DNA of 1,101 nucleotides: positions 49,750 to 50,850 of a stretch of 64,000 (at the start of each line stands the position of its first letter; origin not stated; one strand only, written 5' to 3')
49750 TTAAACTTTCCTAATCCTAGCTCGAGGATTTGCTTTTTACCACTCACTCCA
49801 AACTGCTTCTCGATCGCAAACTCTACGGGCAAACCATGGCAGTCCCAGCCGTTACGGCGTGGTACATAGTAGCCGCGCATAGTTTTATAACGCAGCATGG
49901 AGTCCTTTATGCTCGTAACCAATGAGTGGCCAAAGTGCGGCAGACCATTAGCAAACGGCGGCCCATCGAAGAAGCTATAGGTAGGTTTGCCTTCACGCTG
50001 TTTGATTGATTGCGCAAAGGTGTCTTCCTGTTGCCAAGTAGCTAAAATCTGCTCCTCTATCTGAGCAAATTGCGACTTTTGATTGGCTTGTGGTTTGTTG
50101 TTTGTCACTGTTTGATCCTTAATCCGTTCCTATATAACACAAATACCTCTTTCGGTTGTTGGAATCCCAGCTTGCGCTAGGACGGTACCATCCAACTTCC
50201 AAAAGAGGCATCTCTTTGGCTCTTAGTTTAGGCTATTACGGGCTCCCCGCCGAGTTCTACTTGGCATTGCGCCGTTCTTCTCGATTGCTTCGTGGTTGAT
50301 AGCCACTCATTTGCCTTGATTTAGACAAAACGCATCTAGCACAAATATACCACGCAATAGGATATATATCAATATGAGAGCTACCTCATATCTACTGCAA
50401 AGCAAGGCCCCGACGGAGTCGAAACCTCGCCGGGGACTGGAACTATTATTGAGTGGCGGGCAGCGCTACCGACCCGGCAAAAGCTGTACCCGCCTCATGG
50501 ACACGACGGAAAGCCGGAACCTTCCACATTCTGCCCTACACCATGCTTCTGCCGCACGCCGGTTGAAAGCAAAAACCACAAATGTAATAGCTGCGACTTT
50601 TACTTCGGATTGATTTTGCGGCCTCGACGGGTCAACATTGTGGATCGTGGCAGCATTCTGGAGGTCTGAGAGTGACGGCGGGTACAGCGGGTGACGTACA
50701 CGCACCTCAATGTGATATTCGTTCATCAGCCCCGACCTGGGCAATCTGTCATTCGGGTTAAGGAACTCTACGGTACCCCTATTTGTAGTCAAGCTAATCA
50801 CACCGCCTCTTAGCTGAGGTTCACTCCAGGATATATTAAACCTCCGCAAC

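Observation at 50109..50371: ileS T-box leader with a terminal-loop specifier (ultrashort stem I), the class described for Actinobacteria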

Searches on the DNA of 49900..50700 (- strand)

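Call 4: search_rna_families(source=window, start=49900, end=50700, threshold=evalue, max_evalue=10, show_alignments=5)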
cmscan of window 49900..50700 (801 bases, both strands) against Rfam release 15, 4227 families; matches with E-value up to 10: 2.
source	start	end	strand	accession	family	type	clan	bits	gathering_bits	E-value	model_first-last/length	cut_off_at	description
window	50566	50636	-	RF02495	ohsC_RNA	Gene; antitoxin;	-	21.1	50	1.5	1-77/77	no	Oppression of Hydrophobic ORF by sRNA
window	50395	50443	+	RF01323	CRISPR-DR10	Gene; CRISPR;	-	14.4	39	5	1-37/37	no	CRISPR RNA direct repeat element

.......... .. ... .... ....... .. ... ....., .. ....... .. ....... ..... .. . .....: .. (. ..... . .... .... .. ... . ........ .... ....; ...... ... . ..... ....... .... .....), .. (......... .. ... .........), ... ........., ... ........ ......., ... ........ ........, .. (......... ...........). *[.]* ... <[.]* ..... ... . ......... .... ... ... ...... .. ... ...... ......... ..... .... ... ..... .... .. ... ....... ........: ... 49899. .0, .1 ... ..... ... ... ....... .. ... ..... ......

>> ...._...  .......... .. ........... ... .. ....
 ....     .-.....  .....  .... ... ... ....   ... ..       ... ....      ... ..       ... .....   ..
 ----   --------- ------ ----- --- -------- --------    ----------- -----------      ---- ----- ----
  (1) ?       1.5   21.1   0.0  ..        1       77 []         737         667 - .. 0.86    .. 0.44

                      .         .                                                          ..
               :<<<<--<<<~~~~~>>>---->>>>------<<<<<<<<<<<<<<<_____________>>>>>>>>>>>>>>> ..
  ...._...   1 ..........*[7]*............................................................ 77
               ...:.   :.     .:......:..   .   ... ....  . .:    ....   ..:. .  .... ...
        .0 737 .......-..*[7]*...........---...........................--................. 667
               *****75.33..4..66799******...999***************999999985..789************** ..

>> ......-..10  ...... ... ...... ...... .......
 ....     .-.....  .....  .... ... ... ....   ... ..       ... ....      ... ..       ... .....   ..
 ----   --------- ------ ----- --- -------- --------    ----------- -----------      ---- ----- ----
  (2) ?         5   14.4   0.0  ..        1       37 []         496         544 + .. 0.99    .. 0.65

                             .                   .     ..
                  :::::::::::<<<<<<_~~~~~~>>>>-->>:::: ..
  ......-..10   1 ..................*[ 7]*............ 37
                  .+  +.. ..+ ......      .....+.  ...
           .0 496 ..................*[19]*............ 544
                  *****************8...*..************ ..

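Call 57: build_rna_model(alignment_id=A4, structure=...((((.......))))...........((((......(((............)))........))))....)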
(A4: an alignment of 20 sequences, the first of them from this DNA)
Model R1 built from alignment A4 (20 sequences, 73 columns); structure: as given.
model positions 62; base pairs 11; branch points 1; effective number of sequences 4.67; information 0.902 bits per position. Calibrated on 0.2 Mb of random sequence (short: E-values are rough).
structure used (alignment columns):
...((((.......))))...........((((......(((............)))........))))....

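Call 58: search_with_rna_model(model_id=R1, source=window, max_evalue=10, show_alignments=3)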
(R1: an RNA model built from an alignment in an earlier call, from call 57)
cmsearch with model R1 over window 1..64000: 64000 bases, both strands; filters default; matches with E-value up to 10: 5.
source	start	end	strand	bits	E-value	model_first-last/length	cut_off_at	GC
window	50247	50309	-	75.4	1.3e-17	1-62/62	no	0.54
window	1675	1712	-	11.9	0.31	1-62/62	no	0.55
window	5572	5601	-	8.6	2.1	1-62/62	no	0.57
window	3265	3275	-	8.4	2.4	6-16/62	no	0.55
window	3093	3143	+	7.7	3.6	1-62/62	no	0.53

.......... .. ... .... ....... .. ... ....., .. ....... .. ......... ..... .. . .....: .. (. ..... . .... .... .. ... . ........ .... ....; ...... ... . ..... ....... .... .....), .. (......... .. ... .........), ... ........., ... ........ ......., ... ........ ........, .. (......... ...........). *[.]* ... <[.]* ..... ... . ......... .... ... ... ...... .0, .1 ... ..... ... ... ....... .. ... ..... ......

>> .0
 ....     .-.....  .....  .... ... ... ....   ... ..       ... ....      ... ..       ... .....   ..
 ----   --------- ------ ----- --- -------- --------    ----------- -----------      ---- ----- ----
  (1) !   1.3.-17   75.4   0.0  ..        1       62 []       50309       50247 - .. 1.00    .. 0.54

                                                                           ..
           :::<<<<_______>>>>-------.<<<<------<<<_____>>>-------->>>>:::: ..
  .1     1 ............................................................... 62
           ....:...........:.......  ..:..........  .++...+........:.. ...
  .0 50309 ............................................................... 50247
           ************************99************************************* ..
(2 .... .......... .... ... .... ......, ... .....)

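Call 59: search_with_rna_model(model_id=R1, sources=[L001, L002, L003, L004, L005, L006, L007, L008, L009, L010, L011, L012, L013, L014, L015, L016, L017, L018, L019, L020, L021, L022, L023, L024, L025, L026, L027, L028, L029, L030, L031, L032, L033, L034, L035, L036, L037, L038, L039, L040, L041, L042, L043, L044, L045, L046, L047, L048, L049, L050, L051, L052, L053, L054, L055, L056, L057, L058, L059, L060, L061, L062, L063, L064, L065, L066, L067, L068, L069, L070, L071, L072, L073, L074, L075, L076, L077, L078, L079, L080], max_evalue=1)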
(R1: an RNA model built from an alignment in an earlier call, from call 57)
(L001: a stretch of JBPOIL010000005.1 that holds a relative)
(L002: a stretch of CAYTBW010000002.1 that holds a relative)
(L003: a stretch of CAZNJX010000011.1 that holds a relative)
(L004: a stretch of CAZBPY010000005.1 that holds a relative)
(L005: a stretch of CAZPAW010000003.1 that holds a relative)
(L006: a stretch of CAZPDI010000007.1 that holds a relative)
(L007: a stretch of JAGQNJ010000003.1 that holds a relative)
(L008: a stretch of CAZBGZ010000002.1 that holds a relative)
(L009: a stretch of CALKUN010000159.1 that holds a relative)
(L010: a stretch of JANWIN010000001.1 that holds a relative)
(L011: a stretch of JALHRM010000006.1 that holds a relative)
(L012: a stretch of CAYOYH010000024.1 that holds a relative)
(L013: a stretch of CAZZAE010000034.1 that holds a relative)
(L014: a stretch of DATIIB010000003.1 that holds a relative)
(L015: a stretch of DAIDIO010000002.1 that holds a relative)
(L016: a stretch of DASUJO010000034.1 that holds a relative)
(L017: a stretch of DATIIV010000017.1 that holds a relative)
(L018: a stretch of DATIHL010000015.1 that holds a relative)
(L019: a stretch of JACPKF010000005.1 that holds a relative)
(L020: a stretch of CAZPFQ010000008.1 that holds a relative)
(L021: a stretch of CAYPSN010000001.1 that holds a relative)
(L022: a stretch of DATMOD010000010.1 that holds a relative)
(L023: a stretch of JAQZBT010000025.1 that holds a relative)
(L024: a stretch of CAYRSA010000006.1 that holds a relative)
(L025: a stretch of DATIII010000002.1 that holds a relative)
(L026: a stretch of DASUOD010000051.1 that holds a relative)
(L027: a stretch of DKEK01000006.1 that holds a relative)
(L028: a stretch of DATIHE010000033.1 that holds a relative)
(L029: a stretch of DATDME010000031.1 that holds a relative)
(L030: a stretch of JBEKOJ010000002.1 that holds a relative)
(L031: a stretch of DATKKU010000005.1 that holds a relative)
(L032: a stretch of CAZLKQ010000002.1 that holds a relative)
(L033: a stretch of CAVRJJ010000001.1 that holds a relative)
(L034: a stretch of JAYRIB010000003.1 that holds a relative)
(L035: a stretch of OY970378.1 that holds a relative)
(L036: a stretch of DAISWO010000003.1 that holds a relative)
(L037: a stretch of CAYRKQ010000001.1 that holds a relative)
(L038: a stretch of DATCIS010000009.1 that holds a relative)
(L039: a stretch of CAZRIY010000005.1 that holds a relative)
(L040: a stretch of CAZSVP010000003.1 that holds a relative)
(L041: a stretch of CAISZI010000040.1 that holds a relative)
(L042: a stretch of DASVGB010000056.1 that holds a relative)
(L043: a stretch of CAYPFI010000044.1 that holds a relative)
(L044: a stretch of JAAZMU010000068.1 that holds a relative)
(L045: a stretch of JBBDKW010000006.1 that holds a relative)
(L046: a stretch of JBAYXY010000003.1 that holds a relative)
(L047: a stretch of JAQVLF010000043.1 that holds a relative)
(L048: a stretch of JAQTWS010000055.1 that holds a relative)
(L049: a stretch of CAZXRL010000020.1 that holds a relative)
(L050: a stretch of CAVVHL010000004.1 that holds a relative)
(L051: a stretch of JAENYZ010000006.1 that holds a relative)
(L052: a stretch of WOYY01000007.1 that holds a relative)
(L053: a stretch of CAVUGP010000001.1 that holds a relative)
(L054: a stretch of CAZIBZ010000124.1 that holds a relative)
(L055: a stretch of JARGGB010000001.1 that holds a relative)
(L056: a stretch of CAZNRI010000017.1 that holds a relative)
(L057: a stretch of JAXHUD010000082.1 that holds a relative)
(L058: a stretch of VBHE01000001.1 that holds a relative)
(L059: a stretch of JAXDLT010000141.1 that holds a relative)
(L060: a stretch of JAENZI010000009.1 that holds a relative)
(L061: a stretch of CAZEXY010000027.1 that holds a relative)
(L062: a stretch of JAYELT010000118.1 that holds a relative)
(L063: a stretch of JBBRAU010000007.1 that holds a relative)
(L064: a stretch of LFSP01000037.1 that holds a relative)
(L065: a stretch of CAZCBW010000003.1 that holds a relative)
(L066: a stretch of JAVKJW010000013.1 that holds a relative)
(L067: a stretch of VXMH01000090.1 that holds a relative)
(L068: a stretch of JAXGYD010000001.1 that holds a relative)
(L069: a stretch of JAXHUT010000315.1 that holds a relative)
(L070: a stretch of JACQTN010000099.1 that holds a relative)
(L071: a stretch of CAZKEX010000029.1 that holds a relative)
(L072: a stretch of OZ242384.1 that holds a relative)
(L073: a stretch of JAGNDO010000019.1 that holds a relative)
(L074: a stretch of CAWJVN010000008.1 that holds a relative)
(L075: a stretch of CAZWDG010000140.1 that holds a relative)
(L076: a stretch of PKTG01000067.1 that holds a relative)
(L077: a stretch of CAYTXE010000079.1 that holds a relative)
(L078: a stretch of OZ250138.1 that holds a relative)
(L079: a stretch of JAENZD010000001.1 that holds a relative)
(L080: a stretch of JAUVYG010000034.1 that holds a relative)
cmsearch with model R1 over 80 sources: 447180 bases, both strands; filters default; matches with E-value up to 1: 32.
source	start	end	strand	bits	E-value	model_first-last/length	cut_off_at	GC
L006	1310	1370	+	78.9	1.2e-17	1-62/62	no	0.52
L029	1310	1371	+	78.4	1.6e-17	1-62/62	no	0.58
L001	1312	1371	+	76.8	3.9e-17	1-62/62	no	0.57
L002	1312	1371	+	76.8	3.9e-17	1-62/62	no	0.57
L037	1186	1248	+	74.3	1.8e-16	1-62/62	no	0.49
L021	1287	1350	+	74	2.1e-16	1-62/62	no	0.5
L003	1306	1368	+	71.8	7.7e-16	1-62/62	no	0.48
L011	1310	1371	+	71.4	9.9e-16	1-62/62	no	0.5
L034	1231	1296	+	70.9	1.4e-15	1-62/62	no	0.56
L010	1327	1387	+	70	2.3e-15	1-62/62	no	0.52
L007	939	999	+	68.3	6.1e-15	1-62/62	no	0.54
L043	1309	1368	+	67.9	8e-15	1-62/62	no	0.57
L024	1305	1364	+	67.9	8.2e-15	1-62/62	no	0.5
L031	1284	1352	+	66.5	1.9e-14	1-62/62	no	0.55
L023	1319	1377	+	66.4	1.9e-14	1-62/62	no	0.58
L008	1292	1354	+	64.9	4.7e-14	1-62/62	no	0.52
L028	683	740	+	62.1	2.4e-13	1-62/62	no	0.57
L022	1293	1357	+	61.1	4.5e-13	1-62/62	no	0.48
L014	758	816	+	60.6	5.9e-13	1-62/62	no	0.54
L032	1323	1384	+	60.3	7e-13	1-62/62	no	0.55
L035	1309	1374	+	58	2.8e-12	1-62/62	no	0.5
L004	1282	1379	+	56.8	5.9e-12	1-62/62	no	0.55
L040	1276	1355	+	40.8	7.5e-08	1-62/62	no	0.5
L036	1273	1366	+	35.7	1.6e-06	1-62/62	no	0.5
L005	1289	1371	+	35.6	1.7e-06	1-62/62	no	0.39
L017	1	40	+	32.8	8.8e-06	24-62/62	5'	0.57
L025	1299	1382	+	23.4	0.0024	1-62/62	no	0.6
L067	378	441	+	18.3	0.049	1-62/62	no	0.62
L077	1600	1627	+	17.5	0.076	1-62/62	no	0.39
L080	1862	1908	+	15.3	0.29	1-62/62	no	0.55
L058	1775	1837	-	15.1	0.32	1-62/62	no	0.67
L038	5003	5055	-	13.4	0.9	1-62/62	no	0.55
